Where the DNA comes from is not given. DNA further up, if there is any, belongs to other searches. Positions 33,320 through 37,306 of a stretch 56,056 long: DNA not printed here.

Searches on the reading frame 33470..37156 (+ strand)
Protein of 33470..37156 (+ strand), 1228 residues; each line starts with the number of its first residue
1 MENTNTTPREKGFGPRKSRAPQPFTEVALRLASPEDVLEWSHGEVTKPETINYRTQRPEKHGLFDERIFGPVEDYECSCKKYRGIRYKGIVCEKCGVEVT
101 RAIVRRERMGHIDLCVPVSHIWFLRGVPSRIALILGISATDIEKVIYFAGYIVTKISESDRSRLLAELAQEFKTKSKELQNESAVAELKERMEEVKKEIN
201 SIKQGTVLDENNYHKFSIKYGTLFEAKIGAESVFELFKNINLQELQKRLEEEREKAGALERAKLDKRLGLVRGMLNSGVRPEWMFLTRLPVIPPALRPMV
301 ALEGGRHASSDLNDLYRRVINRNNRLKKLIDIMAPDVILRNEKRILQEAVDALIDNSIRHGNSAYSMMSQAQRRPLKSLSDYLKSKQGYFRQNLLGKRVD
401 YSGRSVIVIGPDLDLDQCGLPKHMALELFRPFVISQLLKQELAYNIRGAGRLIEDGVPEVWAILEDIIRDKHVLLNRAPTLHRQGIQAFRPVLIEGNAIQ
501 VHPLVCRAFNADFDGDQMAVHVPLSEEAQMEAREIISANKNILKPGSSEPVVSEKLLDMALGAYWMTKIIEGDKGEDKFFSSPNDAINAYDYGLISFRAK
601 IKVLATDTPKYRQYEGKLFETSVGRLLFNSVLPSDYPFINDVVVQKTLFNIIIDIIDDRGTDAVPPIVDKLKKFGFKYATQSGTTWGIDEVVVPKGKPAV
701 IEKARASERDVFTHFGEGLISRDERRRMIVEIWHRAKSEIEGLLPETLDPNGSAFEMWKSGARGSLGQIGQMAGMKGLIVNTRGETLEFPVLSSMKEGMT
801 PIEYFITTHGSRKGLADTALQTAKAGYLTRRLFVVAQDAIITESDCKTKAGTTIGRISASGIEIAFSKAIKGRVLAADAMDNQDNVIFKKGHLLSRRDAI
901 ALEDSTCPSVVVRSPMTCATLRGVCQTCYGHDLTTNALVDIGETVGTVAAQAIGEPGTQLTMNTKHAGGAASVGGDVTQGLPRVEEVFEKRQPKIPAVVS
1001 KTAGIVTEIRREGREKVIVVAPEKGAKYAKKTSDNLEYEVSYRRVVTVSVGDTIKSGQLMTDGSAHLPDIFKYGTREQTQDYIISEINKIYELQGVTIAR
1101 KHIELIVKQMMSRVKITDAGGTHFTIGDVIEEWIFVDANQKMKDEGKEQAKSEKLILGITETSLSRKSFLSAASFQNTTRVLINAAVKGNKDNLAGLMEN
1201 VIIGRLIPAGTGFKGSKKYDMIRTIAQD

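Call 57: search_protein_families(library=pfam, proteins=[window:33470-37156:+], max_evalue=0.00001)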
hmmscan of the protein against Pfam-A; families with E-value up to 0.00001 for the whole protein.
window:33470-37156:+ (1228 aa): 4 families
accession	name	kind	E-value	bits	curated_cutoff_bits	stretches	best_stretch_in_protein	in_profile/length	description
PF04997.17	RNA_pol_Rpb1_1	-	1.1e-73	248.7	39.7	1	24-394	4-312/312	RNA polymerase Rpb1, domain 1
PF04998.22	RNA_pol_Rpb1_5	-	1.5e-53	182.4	28.5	1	798-1163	1-263/267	RNA polymerase Rpb1, domain 5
PF00623.25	RNA_pol_Rpb1_2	-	1.3e-38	133.3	25.3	1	396-537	1-165/166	RNA polymerase Rpb1, domain 2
PF04983.23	RNA_pol_Rpb1_3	-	3.7e-14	53.4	28.9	1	541-690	1-161/162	RNA polymerase Rpb1, domain 3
